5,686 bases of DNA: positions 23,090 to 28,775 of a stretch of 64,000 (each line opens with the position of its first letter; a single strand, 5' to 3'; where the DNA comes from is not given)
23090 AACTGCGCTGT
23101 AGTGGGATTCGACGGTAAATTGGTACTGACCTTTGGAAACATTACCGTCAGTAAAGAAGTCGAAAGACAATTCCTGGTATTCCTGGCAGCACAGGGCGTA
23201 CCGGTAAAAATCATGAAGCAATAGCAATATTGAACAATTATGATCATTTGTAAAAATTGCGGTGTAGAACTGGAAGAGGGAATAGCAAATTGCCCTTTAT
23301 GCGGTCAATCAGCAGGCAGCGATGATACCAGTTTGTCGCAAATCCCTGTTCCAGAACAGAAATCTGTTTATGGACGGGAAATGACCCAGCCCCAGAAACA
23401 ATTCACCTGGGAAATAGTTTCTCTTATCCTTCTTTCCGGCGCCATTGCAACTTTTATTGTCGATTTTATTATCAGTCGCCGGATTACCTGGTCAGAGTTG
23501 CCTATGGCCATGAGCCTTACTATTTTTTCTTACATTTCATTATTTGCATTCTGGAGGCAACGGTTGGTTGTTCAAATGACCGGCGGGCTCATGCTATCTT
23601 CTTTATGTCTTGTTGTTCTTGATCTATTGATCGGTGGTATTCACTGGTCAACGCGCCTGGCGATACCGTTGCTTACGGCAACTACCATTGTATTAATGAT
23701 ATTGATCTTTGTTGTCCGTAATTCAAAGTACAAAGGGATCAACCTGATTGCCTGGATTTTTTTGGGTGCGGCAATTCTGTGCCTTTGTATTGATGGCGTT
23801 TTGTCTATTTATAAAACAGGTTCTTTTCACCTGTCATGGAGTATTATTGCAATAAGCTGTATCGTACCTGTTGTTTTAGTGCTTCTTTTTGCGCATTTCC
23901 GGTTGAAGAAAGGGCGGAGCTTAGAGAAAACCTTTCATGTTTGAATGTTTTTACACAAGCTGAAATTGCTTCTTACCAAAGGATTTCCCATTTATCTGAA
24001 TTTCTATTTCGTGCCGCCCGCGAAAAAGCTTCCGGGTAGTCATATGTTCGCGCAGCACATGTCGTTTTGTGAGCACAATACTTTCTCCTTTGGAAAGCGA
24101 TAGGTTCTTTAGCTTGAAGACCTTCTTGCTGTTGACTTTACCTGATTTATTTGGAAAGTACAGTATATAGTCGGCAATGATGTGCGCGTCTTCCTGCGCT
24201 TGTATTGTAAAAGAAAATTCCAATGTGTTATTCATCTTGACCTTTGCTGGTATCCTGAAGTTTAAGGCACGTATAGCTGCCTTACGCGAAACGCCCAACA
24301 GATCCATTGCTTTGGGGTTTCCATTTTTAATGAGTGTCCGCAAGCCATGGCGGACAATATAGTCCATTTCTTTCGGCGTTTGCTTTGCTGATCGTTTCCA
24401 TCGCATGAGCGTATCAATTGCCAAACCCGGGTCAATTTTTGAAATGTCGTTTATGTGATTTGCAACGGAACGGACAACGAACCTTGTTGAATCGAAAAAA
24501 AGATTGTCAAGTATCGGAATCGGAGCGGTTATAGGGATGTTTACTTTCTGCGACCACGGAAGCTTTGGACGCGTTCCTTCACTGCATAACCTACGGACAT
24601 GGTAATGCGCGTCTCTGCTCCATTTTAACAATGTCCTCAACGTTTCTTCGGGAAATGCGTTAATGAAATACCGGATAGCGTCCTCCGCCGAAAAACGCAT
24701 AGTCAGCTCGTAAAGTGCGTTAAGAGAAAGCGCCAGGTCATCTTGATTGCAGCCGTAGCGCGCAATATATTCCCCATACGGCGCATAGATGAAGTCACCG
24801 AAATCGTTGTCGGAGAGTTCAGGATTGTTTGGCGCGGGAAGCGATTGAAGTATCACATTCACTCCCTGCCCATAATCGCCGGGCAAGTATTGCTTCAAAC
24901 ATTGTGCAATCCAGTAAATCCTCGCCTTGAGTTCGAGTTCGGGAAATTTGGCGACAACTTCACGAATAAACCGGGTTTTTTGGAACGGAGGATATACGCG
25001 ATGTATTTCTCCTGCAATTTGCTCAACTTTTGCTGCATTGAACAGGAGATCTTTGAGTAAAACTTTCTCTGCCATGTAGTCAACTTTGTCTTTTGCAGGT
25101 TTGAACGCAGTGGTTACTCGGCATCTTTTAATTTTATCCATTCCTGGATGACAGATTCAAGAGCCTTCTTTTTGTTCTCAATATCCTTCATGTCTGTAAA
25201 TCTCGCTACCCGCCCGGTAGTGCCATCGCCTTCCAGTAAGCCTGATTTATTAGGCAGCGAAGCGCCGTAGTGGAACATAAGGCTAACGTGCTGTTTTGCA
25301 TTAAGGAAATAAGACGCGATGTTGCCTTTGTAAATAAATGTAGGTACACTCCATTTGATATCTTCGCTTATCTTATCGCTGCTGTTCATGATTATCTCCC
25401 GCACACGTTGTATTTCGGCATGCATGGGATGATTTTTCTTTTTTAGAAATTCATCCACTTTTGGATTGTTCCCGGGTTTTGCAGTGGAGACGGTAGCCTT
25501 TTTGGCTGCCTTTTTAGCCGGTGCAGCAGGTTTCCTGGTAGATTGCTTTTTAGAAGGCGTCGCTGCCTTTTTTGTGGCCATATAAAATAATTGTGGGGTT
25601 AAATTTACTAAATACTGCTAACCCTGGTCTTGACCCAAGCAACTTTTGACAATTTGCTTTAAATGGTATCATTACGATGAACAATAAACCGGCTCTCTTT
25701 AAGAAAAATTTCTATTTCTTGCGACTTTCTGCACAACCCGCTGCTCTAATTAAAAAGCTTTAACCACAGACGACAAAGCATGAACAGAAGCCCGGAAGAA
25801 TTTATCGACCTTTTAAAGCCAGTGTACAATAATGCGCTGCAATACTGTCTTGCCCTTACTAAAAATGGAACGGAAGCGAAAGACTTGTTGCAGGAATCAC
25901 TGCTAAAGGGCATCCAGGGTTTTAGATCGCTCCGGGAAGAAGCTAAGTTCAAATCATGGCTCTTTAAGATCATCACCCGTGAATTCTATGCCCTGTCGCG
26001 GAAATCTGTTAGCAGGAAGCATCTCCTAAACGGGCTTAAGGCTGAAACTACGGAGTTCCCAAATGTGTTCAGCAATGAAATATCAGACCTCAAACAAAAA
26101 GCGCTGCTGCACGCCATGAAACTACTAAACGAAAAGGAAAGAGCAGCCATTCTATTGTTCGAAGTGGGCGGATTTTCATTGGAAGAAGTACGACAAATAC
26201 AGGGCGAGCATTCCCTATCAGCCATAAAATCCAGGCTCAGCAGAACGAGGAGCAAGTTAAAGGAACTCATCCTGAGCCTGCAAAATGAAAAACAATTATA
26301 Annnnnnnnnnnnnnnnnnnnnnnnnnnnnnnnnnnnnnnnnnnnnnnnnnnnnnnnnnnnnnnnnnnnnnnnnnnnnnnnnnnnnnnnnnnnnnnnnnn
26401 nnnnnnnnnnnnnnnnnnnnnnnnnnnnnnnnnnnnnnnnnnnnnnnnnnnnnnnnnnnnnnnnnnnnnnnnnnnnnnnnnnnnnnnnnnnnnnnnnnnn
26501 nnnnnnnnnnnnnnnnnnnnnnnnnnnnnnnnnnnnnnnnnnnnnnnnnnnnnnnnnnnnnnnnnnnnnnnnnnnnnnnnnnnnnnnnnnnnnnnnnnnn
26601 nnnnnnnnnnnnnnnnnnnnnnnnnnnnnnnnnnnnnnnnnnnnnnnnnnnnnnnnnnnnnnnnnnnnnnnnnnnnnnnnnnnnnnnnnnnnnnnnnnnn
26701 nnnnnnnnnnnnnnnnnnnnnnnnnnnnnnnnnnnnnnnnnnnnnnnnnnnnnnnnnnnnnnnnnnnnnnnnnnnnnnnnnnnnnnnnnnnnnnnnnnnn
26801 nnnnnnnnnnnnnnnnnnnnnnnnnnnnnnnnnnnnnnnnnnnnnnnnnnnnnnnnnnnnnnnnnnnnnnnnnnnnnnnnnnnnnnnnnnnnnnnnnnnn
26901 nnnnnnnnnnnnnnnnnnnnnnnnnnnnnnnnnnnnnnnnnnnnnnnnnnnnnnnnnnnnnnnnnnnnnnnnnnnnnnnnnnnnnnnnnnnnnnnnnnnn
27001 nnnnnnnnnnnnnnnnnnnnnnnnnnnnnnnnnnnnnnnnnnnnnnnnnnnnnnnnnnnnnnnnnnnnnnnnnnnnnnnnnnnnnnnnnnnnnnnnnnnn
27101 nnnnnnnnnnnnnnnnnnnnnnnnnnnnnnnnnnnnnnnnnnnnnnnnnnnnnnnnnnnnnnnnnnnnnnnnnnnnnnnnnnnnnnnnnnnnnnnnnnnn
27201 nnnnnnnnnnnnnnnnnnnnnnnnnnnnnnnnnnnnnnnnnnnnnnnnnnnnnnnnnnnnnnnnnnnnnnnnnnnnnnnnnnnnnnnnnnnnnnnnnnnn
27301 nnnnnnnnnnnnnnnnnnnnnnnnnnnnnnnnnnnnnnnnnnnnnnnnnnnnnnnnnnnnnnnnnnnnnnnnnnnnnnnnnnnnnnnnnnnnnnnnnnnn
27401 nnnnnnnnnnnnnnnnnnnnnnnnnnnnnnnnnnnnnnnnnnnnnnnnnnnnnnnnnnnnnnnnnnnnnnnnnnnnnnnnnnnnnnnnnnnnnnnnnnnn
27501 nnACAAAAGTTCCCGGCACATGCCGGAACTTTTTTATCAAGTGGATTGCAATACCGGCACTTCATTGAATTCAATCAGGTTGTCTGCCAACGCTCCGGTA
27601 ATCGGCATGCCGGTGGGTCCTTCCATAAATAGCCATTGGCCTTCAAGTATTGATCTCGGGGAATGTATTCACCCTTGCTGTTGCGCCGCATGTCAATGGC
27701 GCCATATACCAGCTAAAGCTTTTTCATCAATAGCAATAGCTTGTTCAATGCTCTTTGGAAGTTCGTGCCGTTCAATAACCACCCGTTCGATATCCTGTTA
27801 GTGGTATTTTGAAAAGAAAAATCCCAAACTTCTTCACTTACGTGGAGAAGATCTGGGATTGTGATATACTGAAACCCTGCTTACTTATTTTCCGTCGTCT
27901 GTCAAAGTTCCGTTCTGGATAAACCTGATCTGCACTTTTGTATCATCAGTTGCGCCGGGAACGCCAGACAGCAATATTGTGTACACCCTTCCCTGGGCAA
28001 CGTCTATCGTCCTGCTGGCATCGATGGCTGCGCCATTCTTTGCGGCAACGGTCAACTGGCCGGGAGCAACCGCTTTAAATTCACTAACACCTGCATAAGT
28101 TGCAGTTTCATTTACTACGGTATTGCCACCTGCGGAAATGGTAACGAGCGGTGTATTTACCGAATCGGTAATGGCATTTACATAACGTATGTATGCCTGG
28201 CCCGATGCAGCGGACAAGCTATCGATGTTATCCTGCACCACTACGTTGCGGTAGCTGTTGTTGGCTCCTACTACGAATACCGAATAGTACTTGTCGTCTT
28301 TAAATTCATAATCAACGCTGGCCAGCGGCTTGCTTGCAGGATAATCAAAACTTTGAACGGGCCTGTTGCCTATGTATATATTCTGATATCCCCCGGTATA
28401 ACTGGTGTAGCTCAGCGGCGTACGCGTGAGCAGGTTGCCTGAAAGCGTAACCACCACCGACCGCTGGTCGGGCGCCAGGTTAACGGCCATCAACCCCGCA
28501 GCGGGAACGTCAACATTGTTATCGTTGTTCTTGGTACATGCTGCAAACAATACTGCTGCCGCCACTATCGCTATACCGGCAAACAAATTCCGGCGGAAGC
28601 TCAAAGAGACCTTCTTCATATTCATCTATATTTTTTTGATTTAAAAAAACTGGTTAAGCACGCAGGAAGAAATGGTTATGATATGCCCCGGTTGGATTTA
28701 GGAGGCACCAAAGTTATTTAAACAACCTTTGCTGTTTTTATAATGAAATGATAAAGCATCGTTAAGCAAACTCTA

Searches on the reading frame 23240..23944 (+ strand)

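Call 69: search_protein_families(library=pfam, proteins=[window:23240-23944:+], max_evalue=0.00001)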
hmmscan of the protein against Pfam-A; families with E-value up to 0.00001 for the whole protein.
window:23240-23944:+ (234 aa): 1 family
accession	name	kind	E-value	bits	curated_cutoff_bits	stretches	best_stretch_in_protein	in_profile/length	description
PF19845.4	DUF6320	-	2.9e-11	44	29.9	1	50-234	8-186/186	Family of unknown function (DUF6320)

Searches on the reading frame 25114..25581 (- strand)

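Call 53: search_protein_families(library=pfam, proteins=[window:25114-25581:-], max_evalue=0.0001)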
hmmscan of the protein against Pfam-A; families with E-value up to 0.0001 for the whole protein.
window:25114-25581:- (155 aa): 1 family
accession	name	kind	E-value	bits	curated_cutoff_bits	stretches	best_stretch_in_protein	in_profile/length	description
PF08818.16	DUF1801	-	8.6e-19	68.2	27.2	1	55-149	3-85/85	Domain of unknown function (DU1801)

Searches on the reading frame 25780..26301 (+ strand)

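Call 53: search_protein_families(library=pfam, proteins=[window:25780-26301:+], max_evalue=0.0001)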
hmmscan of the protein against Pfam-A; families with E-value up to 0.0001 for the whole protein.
window:25780-26301:+ (173 aa): 2 families
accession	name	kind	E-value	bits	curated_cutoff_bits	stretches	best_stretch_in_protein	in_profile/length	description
PF04542.20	Sigma70_r2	-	3e-10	40.2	24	1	19-75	9-67/71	Sigma-70 region 2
PF08281.18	Sigma70_r4_2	-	5.5e-06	26.4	25.7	1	107-160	2-54/54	Sigma-70, region 4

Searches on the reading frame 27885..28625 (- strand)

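Call 53: search_protein_families(library=pfam, proteins=[window:27885-28625:-], max_evalue=0.0001)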
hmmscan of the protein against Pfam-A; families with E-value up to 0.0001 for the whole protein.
window:27885-28625:- (246 aa): 1 family
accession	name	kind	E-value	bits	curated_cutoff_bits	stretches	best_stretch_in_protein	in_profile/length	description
PF14344.12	DUF4397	-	3.8e-15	56.9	30.6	1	47-154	5-112/119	Domain of unknown function (DUF4397)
